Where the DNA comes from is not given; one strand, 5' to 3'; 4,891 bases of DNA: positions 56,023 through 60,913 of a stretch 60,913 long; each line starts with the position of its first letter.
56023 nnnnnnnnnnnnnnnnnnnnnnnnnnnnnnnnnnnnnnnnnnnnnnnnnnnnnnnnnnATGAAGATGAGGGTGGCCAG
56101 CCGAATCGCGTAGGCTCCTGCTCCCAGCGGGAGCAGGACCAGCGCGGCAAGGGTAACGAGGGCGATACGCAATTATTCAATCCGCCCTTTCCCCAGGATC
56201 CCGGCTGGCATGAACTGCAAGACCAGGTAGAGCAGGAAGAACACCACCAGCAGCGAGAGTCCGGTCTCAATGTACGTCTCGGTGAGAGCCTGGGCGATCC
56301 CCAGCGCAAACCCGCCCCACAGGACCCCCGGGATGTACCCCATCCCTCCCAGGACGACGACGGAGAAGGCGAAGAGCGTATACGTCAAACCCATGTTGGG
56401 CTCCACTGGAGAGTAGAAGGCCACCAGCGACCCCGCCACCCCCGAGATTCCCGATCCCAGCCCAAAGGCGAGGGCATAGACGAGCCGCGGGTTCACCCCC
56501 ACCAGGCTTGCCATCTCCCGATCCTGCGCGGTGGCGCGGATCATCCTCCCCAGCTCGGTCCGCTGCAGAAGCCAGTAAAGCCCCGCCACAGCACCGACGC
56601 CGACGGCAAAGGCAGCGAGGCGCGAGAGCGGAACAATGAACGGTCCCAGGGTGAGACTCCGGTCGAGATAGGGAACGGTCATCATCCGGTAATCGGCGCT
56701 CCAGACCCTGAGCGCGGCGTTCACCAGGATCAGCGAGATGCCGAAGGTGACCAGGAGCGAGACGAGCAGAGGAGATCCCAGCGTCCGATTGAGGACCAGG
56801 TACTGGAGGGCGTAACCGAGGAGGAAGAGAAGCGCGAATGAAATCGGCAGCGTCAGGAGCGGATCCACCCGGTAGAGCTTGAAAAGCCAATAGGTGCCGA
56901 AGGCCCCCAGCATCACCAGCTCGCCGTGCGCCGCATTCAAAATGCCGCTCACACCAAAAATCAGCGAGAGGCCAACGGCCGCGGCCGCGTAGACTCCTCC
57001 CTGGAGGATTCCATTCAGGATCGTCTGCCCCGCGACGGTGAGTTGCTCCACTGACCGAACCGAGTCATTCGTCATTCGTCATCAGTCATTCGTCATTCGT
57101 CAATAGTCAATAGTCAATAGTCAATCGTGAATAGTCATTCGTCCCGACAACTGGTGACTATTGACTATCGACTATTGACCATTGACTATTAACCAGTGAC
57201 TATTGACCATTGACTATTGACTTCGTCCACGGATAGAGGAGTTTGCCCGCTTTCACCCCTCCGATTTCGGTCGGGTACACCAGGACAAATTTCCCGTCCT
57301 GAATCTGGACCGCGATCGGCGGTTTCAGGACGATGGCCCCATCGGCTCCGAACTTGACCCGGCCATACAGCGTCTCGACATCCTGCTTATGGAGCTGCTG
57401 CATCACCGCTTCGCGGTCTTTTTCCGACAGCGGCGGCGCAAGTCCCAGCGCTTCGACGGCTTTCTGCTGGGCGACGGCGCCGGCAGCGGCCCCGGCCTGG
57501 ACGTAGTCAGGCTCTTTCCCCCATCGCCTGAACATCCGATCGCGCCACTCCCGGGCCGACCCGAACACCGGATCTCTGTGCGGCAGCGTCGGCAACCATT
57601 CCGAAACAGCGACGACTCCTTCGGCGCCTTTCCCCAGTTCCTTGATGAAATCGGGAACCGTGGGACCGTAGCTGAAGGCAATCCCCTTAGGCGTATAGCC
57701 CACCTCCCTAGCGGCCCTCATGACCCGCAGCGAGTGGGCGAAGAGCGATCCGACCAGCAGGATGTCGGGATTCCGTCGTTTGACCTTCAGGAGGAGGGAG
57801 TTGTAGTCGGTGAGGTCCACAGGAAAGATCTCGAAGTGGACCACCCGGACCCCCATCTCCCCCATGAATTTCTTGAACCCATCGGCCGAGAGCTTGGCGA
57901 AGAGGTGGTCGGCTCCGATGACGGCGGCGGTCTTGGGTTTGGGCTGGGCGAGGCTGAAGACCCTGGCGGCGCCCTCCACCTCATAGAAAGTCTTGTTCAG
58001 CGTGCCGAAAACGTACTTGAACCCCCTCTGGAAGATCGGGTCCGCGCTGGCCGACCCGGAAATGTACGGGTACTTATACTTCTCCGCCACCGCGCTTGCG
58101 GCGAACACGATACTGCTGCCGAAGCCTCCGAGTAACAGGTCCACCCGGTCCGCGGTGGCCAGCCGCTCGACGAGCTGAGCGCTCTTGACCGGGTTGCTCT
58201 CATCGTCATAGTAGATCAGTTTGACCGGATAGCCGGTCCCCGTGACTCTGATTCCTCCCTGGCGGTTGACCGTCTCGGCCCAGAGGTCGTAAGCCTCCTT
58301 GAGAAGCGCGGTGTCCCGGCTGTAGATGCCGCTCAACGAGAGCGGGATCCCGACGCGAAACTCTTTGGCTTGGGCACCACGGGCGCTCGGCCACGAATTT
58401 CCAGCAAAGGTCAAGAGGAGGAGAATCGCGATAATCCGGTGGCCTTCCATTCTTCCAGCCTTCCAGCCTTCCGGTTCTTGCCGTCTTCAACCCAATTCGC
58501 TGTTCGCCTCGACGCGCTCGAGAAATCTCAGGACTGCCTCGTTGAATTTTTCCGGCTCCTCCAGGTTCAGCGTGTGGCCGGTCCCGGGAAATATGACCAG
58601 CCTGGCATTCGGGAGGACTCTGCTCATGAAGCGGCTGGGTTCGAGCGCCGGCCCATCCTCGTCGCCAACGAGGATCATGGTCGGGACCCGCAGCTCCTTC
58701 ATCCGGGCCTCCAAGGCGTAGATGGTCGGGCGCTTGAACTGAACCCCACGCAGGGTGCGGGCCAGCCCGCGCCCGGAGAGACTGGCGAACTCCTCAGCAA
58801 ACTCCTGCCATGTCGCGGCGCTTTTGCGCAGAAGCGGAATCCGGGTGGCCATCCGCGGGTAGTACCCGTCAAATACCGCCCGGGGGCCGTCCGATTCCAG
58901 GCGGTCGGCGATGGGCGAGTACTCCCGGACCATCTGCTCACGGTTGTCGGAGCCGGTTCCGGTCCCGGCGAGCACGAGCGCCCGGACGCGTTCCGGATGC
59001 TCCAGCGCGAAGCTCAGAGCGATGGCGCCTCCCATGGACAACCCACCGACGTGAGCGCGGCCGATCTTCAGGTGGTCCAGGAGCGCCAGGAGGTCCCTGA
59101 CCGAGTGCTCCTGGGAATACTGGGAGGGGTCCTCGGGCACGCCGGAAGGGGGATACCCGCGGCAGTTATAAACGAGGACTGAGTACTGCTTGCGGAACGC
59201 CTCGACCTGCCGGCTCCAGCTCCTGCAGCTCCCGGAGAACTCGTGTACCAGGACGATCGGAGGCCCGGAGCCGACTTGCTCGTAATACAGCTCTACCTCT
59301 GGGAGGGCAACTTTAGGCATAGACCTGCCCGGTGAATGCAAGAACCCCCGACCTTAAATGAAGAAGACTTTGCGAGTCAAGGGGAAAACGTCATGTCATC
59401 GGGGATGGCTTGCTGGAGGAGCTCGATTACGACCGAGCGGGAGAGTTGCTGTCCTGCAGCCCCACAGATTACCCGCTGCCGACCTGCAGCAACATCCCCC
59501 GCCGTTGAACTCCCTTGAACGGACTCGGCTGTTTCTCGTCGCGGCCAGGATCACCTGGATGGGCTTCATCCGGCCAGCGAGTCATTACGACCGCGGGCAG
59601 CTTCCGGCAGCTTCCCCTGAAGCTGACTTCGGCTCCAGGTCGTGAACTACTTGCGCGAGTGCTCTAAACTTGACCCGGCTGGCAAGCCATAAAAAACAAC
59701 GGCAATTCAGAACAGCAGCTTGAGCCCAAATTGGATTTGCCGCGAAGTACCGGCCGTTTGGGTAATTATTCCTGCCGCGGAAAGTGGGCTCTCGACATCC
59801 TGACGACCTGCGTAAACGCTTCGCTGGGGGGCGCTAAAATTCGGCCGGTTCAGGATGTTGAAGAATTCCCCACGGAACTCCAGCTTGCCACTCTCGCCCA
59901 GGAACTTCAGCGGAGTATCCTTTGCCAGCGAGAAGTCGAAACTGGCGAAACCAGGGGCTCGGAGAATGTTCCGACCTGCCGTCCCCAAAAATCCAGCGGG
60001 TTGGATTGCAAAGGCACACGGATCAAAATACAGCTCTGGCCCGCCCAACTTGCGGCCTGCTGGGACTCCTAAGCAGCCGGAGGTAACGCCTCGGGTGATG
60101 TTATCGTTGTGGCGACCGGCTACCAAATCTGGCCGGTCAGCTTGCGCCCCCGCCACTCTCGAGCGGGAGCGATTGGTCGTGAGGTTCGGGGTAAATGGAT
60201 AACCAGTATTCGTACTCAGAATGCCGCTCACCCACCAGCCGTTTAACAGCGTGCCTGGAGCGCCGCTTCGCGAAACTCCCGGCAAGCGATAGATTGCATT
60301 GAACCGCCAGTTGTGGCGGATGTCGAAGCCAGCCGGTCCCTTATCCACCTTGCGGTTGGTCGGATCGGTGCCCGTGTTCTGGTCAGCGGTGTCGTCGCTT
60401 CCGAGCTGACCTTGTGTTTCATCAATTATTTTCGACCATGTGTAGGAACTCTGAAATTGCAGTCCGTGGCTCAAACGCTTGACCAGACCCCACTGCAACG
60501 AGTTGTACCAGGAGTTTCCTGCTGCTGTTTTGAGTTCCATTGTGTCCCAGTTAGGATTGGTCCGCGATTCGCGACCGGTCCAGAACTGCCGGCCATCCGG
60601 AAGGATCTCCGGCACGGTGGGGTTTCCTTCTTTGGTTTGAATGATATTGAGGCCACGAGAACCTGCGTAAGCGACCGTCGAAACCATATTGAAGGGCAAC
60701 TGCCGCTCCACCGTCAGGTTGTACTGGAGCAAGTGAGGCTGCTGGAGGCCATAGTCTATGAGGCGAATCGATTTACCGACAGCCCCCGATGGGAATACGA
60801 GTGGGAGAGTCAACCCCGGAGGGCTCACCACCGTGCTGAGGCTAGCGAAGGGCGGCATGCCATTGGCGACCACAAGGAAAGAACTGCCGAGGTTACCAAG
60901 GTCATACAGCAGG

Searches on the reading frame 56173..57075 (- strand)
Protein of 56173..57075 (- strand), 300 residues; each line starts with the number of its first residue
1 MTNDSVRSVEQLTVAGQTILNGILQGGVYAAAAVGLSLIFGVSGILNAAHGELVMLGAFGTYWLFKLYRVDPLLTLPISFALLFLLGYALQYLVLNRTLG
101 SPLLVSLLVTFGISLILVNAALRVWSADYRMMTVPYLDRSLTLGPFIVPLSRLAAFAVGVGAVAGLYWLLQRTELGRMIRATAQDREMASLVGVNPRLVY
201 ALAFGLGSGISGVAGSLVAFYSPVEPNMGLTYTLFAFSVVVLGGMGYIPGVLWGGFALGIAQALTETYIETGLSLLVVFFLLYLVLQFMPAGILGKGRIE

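Call 18: search_protein_families(library=pfam, proteins=[window:56173-57075:-], max_evalue=0.001)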
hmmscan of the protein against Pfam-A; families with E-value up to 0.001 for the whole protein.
window:56173-57075:- (300 aa): 1 family
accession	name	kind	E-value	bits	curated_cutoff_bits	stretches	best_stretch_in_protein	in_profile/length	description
PF02653.21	BPD_transp_2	-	5.4e-38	131.1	26.8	1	19-286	2-269/269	Branched-chain amino acid transport system / permease component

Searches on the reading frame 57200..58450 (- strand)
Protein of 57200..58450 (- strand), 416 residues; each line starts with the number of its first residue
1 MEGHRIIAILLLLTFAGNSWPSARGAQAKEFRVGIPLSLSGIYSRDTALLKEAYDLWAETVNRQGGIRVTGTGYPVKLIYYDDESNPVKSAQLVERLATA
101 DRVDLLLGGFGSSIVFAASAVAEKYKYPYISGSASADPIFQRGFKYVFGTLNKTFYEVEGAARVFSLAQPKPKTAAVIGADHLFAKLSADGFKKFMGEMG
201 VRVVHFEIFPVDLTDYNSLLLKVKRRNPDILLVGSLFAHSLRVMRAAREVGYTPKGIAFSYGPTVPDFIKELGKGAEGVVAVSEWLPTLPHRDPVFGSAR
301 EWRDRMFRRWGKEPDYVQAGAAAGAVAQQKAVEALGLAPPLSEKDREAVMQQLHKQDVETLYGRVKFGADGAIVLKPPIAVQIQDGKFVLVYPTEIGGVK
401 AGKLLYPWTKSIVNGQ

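Call 18: search_protein_families(library=pfam, proteins=[window:57200-58450:-], max_evalue=0.001)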
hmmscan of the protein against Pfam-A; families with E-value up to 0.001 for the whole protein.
window:57200-58450:- (416 aa): 3 families
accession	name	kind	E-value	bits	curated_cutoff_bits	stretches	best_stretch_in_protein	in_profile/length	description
PF13458.12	Peripla_BP_6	-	2.2e-54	185.8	31.7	1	31-386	2-342/343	Periplasmic binding protein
PF13433.12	Peripla_BP_5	-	2.2e-14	53.8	27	2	32-124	2-90/363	Periplasmic binding protein domain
PF01094.35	ANF_receptor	-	1.7e-06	27.8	25.4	1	74-281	23-211/353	Receptor family ligand binding region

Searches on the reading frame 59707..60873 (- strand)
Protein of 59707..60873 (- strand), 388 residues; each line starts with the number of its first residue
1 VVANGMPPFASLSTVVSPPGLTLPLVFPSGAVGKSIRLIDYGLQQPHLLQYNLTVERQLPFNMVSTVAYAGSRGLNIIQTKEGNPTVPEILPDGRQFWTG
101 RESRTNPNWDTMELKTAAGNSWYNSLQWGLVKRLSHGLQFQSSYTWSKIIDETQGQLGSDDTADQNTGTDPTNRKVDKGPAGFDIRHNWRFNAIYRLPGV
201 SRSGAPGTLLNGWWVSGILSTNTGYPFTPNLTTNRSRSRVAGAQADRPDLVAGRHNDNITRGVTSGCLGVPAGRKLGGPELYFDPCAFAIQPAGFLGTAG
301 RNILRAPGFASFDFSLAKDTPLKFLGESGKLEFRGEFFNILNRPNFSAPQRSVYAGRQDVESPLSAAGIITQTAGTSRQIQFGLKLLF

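Call 18: search_protein_families(library=pfam, proteins=[window:59707-60873:-], max_evalue=0.001)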
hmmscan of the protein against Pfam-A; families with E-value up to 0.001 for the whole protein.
window:59707-60873:- (388 aa): 1 family
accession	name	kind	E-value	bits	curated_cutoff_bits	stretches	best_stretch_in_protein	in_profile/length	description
PF25183.1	OMP_b-brl_4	-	4.5e-83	280.5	30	1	24-381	499-838/838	Outer membrane beta barrel domain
